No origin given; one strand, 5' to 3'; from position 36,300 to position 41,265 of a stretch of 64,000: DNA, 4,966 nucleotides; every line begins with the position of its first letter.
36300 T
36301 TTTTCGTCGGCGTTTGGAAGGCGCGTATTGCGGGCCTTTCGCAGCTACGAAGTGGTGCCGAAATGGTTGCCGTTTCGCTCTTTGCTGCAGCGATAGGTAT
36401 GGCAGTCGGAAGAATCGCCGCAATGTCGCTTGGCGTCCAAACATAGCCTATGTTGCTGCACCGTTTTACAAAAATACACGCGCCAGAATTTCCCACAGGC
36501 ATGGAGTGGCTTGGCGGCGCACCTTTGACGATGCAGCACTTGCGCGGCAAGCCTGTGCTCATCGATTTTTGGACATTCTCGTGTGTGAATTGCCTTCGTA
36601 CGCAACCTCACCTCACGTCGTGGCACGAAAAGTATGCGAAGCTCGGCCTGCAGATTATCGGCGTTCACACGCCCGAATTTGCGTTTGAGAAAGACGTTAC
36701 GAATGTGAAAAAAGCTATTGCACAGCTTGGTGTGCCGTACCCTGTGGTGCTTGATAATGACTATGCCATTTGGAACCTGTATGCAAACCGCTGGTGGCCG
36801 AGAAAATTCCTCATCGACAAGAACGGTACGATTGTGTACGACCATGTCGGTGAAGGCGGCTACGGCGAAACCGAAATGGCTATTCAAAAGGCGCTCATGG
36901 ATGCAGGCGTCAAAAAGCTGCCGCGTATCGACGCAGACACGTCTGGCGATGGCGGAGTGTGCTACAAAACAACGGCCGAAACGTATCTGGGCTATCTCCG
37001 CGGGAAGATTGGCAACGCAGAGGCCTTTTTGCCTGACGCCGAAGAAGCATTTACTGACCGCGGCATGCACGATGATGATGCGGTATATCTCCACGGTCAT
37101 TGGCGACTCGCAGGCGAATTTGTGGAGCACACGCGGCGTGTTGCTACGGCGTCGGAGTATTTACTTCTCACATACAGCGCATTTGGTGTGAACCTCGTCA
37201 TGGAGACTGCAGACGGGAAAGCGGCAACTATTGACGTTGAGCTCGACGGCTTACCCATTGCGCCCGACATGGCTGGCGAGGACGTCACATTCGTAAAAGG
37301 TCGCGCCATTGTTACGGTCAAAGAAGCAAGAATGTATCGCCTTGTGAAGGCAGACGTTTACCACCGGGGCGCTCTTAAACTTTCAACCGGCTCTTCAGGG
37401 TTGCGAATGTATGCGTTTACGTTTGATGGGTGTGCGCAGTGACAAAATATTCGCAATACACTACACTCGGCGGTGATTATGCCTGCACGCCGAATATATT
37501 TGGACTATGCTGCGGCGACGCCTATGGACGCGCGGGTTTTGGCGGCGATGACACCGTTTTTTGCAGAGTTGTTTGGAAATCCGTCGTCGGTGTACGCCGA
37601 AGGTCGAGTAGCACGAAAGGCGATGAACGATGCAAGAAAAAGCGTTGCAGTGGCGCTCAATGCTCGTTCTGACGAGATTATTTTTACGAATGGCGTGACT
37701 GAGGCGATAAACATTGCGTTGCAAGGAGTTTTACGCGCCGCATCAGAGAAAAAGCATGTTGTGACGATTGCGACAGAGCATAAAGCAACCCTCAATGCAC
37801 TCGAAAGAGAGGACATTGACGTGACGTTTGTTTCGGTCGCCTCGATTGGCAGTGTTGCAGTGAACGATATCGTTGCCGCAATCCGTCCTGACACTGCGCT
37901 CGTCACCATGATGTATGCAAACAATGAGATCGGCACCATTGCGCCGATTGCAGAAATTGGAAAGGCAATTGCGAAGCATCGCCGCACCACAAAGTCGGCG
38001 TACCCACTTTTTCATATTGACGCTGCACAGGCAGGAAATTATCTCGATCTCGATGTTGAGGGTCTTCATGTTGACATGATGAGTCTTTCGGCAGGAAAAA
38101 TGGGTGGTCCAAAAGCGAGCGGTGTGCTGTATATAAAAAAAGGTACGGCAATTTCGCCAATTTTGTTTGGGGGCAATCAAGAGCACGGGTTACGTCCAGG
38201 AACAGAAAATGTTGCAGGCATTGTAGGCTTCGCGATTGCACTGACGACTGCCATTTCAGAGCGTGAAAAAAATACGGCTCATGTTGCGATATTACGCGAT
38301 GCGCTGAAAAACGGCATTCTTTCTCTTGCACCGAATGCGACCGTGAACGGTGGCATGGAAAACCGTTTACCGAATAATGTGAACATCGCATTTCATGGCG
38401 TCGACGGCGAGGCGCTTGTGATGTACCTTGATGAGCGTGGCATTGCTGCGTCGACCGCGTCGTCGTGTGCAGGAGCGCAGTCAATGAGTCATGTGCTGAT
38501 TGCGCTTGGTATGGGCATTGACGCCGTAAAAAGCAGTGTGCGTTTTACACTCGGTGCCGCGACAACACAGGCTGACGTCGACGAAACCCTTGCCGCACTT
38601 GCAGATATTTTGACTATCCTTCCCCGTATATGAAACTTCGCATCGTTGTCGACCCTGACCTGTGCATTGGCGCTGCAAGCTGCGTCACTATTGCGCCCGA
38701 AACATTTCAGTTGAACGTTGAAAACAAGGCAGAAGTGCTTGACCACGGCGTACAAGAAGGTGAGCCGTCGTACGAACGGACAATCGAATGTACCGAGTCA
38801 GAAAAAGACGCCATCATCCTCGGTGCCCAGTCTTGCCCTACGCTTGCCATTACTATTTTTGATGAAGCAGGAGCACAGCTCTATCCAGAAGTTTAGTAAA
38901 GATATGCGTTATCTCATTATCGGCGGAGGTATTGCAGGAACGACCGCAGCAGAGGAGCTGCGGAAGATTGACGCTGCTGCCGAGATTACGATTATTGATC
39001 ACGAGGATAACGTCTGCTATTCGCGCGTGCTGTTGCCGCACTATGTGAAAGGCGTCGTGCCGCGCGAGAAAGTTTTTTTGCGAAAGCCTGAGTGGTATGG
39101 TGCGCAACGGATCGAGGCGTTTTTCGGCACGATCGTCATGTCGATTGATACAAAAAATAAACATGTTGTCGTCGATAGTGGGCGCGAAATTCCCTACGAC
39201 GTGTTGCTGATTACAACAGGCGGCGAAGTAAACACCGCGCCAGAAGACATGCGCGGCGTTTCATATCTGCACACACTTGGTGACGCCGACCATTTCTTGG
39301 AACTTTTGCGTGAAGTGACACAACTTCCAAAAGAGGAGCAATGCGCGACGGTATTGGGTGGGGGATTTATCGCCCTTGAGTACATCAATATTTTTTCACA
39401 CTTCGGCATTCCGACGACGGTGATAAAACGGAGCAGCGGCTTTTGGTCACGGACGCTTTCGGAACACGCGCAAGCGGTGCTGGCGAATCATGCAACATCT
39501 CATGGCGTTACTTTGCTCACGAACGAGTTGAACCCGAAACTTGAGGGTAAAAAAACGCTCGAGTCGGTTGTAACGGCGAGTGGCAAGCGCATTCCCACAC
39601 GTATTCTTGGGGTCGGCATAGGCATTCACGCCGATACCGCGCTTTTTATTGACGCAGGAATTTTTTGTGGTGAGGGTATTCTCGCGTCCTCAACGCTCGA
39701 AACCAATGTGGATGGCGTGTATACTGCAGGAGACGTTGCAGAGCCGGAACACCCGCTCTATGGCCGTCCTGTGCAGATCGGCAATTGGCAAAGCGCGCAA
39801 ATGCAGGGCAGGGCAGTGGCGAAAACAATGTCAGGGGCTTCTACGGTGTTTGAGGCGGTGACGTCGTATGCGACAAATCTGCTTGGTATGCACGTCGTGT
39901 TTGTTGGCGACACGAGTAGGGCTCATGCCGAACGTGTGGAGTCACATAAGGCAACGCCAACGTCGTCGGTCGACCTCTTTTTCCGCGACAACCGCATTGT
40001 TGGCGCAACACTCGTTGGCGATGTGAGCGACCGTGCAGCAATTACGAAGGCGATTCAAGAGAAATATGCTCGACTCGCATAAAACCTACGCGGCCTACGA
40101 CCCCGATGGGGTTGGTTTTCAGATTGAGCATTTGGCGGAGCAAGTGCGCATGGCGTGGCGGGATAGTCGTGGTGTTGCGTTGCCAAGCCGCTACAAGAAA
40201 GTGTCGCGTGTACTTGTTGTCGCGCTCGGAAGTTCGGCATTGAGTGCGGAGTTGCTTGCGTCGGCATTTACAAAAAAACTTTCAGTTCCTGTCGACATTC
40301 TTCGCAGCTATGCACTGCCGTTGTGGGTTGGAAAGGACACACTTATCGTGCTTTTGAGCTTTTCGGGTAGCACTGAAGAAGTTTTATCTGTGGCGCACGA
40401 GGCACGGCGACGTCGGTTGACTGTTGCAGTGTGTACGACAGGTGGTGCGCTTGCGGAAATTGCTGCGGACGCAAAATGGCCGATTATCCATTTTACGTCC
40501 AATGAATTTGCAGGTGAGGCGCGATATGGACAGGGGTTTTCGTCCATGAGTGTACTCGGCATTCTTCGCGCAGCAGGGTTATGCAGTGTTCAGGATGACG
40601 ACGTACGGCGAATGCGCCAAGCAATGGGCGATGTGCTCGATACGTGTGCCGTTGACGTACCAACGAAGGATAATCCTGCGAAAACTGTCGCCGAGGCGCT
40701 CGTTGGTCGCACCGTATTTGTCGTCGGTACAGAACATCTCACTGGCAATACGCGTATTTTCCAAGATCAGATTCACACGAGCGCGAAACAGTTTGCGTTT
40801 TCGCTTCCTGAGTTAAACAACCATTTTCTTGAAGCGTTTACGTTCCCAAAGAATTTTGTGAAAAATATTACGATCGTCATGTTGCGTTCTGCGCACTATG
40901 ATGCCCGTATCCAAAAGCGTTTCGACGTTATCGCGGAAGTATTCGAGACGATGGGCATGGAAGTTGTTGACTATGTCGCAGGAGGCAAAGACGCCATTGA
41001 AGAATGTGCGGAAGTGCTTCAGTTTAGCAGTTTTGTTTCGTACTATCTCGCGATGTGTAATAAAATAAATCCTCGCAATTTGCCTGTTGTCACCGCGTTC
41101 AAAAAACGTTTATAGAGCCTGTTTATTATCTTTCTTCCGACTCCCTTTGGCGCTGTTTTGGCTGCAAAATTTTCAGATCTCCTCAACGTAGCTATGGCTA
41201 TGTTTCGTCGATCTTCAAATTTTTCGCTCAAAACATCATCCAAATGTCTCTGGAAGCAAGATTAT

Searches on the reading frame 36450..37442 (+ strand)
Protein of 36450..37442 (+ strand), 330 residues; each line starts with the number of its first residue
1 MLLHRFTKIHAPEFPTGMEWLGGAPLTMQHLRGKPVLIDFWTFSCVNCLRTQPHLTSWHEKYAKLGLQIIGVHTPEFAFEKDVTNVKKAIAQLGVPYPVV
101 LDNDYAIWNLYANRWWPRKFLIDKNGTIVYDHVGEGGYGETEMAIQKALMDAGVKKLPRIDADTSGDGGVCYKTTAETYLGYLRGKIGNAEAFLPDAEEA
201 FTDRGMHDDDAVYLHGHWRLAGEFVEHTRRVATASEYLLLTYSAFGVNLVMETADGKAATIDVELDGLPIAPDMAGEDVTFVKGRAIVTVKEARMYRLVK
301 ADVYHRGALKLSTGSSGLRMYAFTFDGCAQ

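Call 41: search_protein_families(library=pfam, proteins=[window:36450-37442:+], max_evalue=0.001)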
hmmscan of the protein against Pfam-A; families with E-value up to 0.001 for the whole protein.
window:36450-37442:+ (330 aa): 4 families
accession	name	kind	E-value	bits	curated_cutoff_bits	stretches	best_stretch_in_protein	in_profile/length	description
PF17991.7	Thioredoxin_10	-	7.5e-20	72.4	27.1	1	175-325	1-141/142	Thioredoxin like C-terminal domain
PF08534.16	Redoxin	-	1.9e-14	54.1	26.6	1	22-137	17-137/148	Redoxin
PF00578.27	AhpC-TSA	-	5.3e-13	49.4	26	1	22-130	14-123/124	AhpC/TSA family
PF13905.12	Thioredoxin_8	-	6.2e-07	30.1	27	1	33-128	1-94/94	Thioredoxin-like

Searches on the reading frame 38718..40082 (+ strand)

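Call 10: search_protein_families(library=pfam, proteins=[window:38718-40082:+], max_evalue=0.001)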
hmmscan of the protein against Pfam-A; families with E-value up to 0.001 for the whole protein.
window:38718-40082:+ (454 aa): 5 families
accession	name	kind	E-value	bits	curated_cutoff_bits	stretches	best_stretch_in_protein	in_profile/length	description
PF07992.20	Pyr_redox_2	-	1.1e-45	156.8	26.1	1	64-364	2-291/291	Pyridine nucleotide-disulphide oxidoreductase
PF00070.33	Pyr_redox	-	1.1e-15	58.3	22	1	211-287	3-80/82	Pyridine nucleotide-disulphide oxidoreductase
PF18267.7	Rubredoxin_C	-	5.8e-07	29.8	25.9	1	389-449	8-69/70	Rubredoxin NAD+ reductase C-terminal domain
PF13450.12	NAD_binding_8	-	1.3e-05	25.8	21.9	1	67-101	1-36/68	NAD(P)-binding Rossmann-like domain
PF13738.12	Pyr_redox_3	-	0.00052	19.8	30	0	55-173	155-271/305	Pyridine nucleotide-disulphide oxidoreductase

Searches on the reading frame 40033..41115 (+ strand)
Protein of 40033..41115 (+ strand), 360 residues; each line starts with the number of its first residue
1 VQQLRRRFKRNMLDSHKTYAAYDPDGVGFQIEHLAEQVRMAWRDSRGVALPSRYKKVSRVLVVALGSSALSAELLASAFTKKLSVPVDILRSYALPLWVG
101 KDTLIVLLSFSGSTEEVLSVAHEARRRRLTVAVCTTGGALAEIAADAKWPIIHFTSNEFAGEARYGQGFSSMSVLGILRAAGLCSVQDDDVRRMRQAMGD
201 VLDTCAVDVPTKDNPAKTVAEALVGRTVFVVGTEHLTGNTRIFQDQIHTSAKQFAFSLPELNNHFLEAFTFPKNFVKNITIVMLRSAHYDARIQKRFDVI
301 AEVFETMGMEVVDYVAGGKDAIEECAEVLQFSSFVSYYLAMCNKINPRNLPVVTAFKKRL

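Call 10: search_protein_families(library=pfam, proteins=[window:40033-41115:+], max_evalue=0.001)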
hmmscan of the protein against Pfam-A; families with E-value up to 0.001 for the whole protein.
window:40033-41115:+ (360 aa): 2 families
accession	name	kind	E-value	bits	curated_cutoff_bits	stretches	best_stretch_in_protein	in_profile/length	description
PF10432.14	bact-PGI_C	-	5.9e-26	91.7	24.5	1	213-360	2-151/151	Bacterial phospho-glucose isomerase C-terminal SIS domain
PF01380.27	SIS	-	3.3e-07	30.6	25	1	56-159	4-110/131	SIS domain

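Call 36: find_related_loci(query=window:40066-41115:+, collection=genome_contigs, flank=10000)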
Query window:40066-41115:+ (349 aa) in genome_contigs; peptide patterns used: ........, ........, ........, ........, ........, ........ (x = any residue, [..] = any of these).
83 stretches matched a pattern; 3 encode a relative of the query (tblastn E <= 1e-3); 3 distinct loci.
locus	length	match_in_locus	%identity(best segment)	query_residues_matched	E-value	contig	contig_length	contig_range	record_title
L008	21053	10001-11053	58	1-349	5e-136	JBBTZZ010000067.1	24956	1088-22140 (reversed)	MAG: Patescibacteria group bacterium isolate H52-bin134_1 H52_bin134_1_000000000067, whole genome shotgun sequence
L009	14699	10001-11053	47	1-349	9e-108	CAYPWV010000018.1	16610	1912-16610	MAG TPA_asm: uncultured Gammaproteobacteria bacterium isolate SRP342105_co1_259 genome assembly, contig: NODE_4670_lengt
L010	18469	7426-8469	47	1-346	2e-104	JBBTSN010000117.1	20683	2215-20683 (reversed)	MAG: Patescibacteria group bacterium isolate H41-bin180_1 H41_bin180_1_000000000117, whole genome shotgun sequence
